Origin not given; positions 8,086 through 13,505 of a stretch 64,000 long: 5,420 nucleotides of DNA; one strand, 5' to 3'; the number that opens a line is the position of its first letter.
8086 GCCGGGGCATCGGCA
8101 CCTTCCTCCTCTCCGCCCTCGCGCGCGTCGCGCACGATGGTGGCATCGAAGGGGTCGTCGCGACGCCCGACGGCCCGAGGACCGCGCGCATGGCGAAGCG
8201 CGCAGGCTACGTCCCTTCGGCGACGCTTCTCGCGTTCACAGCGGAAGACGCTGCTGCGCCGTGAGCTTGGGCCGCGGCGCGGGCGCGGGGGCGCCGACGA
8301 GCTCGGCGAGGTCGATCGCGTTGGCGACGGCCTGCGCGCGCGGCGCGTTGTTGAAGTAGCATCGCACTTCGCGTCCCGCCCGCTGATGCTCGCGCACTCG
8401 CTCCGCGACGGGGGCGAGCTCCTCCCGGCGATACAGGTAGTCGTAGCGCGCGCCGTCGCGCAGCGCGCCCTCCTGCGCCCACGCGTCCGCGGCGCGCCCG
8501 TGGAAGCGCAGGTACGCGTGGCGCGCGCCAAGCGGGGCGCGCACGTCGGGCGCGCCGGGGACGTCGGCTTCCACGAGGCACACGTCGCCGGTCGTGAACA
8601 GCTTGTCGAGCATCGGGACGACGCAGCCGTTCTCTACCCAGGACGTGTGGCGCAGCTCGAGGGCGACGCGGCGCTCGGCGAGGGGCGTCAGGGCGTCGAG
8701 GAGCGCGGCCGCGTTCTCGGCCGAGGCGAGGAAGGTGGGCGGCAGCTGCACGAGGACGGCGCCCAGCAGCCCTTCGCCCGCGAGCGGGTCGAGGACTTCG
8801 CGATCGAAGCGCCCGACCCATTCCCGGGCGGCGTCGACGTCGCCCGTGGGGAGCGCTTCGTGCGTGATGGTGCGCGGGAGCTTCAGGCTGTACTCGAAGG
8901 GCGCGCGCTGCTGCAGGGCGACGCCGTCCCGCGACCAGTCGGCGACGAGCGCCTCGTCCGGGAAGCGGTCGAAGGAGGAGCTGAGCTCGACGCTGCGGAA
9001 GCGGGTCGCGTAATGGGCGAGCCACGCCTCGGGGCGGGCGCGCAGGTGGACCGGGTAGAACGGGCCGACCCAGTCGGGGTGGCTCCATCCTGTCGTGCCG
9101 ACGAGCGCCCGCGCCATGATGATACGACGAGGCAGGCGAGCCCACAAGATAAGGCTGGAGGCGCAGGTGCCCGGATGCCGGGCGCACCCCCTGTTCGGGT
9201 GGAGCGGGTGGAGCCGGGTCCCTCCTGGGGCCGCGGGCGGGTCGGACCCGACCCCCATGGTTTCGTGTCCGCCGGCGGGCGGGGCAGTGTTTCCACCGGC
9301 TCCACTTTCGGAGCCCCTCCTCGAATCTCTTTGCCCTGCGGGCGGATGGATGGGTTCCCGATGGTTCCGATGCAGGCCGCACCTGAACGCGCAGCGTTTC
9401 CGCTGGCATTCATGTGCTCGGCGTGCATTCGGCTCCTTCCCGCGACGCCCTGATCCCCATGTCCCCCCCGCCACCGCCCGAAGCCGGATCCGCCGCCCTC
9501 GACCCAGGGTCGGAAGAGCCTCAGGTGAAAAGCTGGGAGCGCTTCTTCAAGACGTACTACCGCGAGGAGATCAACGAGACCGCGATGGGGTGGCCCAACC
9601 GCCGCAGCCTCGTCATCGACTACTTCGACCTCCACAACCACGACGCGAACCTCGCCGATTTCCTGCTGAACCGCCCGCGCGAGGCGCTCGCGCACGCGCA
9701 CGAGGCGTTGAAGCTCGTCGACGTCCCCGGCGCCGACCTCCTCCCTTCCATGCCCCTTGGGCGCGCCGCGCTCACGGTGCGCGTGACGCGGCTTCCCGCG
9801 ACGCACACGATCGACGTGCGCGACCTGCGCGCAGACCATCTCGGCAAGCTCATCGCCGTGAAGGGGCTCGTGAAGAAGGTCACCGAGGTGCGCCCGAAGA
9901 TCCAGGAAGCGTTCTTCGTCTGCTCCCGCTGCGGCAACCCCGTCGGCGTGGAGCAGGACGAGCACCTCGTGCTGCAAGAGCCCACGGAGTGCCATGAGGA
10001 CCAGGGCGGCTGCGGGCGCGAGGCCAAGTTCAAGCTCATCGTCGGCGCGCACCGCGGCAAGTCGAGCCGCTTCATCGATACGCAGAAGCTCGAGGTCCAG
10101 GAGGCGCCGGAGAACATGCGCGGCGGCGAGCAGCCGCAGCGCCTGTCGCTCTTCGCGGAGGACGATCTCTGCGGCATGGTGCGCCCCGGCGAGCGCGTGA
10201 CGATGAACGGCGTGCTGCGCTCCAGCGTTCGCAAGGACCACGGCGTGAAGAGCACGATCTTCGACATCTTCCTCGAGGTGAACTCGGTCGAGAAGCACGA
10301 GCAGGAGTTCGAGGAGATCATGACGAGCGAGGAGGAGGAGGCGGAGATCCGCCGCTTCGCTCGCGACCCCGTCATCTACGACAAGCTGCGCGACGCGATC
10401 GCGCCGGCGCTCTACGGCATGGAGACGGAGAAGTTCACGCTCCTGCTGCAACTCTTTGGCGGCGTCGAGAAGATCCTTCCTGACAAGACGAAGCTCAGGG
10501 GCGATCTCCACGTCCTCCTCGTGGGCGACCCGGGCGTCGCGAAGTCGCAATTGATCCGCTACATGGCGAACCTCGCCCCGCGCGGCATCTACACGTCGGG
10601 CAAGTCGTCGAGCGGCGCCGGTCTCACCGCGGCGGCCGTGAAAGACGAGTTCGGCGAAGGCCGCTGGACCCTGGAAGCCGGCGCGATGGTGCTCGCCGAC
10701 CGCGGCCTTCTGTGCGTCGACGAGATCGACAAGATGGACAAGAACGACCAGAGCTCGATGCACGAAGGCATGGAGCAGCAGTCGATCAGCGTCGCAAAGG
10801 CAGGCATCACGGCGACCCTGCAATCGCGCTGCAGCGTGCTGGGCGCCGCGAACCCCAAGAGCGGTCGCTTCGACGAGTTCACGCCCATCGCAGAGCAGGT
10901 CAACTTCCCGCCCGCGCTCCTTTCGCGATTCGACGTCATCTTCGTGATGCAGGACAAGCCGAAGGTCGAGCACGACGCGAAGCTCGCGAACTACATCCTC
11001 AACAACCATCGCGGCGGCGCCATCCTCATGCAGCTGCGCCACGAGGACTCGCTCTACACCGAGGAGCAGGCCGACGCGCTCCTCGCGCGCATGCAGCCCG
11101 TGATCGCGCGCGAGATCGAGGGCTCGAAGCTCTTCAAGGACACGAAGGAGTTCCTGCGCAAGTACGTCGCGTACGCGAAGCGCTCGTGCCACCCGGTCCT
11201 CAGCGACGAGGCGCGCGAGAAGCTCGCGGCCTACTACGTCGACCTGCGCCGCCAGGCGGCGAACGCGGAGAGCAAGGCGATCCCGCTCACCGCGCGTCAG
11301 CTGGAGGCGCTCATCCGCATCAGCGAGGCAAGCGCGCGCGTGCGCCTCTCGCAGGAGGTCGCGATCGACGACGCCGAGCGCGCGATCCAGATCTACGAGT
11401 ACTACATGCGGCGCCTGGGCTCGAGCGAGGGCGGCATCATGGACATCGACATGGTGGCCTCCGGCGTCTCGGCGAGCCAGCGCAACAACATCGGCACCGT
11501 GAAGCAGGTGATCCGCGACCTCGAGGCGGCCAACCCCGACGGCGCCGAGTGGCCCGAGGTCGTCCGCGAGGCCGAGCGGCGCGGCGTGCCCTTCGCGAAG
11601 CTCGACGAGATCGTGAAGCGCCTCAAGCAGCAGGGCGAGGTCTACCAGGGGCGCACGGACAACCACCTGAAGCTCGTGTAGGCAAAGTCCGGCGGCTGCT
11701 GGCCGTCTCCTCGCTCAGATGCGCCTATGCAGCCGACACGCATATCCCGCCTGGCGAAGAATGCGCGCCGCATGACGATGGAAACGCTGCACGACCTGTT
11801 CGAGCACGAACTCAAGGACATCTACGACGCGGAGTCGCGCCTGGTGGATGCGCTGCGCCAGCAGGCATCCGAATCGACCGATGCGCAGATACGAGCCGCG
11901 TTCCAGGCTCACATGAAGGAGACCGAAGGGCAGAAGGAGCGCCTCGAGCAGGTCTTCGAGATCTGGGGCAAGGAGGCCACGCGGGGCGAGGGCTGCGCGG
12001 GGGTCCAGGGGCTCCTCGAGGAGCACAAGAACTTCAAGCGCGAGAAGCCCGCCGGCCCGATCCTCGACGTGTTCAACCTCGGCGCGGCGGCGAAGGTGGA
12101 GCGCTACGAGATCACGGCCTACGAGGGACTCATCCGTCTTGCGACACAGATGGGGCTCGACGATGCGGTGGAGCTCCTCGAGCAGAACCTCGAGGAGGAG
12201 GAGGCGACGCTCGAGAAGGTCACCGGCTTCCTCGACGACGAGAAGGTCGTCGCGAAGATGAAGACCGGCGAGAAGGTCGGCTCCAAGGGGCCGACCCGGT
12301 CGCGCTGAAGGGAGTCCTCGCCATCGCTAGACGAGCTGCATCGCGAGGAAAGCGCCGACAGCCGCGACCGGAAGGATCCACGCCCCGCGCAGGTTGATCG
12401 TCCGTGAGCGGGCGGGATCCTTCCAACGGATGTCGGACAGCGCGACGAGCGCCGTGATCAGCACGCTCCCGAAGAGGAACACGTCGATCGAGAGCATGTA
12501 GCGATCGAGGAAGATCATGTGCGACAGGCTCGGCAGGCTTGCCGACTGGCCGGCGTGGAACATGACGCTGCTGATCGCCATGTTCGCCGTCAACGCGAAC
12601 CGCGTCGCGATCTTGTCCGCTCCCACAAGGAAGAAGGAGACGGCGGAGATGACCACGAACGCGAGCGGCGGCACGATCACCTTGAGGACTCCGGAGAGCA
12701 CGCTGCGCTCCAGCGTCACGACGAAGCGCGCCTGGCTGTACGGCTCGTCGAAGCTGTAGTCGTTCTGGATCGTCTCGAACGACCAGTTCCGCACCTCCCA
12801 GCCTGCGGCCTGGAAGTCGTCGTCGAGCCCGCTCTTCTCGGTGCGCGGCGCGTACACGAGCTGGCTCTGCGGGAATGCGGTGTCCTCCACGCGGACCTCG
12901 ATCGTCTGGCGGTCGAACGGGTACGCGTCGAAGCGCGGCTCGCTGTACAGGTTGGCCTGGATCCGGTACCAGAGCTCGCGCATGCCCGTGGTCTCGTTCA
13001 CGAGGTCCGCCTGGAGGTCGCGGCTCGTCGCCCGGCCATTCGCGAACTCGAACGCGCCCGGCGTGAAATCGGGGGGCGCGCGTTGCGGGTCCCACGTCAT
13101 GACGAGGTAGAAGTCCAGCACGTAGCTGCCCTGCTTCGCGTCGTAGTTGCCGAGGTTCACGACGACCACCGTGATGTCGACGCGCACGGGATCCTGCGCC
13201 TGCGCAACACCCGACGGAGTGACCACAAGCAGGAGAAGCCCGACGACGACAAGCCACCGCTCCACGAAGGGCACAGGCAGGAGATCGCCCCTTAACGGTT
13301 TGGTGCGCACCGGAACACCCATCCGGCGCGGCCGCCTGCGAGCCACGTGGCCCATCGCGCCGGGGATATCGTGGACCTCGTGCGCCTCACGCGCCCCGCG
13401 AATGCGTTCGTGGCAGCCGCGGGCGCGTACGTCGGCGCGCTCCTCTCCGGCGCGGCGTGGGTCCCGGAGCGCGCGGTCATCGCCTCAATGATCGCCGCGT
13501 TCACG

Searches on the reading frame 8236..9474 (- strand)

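Call 28: search_protein_families(library=pfam, proteins=[window:8236-9474:-])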
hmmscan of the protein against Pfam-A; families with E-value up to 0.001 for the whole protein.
window:8236-9474:- (412 aa): 1 family
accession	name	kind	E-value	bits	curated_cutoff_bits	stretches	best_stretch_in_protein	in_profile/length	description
PF01904.24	DUF72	-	3.5e-48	165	25.3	1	140-392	1-217/217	Protein of unknown function DUF72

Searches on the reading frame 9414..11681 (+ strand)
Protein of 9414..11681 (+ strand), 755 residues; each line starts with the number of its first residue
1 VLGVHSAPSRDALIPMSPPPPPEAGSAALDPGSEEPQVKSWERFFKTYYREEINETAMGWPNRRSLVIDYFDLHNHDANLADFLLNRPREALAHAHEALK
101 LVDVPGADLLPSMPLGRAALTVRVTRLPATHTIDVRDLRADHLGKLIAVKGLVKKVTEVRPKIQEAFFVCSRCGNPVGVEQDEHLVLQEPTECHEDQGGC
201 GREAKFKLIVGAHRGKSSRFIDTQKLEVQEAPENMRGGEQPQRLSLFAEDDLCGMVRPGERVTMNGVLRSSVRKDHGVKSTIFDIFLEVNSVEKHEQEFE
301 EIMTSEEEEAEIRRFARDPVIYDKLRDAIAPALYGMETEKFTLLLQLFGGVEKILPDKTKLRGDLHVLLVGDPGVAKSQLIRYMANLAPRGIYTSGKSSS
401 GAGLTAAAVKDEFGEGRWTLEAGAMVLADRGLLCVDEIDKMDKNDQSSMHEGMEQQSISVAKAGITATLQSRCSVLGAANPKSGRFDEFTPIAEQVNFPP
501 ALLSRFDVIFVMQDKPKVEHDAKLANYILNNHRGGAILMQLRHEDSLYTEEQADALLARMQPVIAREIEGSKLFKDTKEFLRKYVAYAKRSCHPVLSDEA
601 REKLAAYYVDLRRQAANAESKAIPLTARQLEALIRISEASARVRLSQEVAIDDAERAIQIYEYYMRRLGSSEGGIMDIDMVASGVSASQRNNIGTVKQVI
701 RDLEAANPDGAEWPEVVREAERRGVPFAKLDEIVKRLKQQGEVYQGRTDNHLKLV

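Call 28: search_protein_families(library=pfam, proteins=[window:9414-11681:+])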
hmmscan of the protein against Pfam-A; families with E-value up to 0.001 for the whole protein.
window:9414-11681:+ (755 aa): 9 families
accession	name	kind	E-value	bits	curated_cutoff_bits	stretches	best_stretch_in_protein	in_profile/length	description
PF00493.29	MCM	-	1.6e-90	302.6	23.3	1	309-532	2-224/224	MCM P-loop domain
PF17207.9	MCM_OB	-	1.1e-30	106.4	24.8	1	135-270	2-124/126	MCM OB domain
PF17855.7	MCM_lid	-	3.7e-28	98.3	27.4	1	579-662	1-84/87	MCM AAA-lid domain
PF01078.27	Mg_chelatase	-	3.3e-09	36.9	20.3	1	416-482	94-159/207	Magnesium chelatase, subunit ChlI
PF14551.11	MCM_N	-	1.9e-08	35.1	24.9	1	46-100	18-70/95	MCM N-terminal domain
PF07728.20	AAA_5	-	2.4e-06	28.1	22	1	366-483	1-125/139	AAA domain (dynein-related subfamily)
PF07726.17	AAA_3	-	8.3e-06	26.2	27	1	366-482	1-113/131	ATPase family associated with various cellular activities (AAA)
PF00004.35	AAA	-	0.00024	22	21.2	0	367-481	1-110/131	ATPase family associated with various cellular activities (AAA)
PF00158.32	Sigma54_activat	-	0.00043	20.5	20.2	0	363-480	21-142/168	Sigma-54 interaction domain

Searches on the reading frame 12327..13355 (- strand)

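Call 28: search_protein_families(library=pfam, proteins=[window:12327-13355:-])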
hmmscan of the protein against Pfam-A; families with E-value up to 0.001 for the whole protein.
window:12327-13355:- (342 aa): 2 families
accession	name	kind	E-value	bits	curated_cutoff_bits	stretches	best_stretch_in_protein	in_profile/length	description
PF02931.28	Neur_chan_LBD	-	2.5e-06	27.5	26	0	116-218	104-215/216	Neurotransmitter-gated ion-channel ligand binding domain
PF02932.22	Neur_chan_memb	-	2.7e-06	28.3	28.1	1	226-306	1-81/233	Neurotransmitter-gated ion-channel transmembrane region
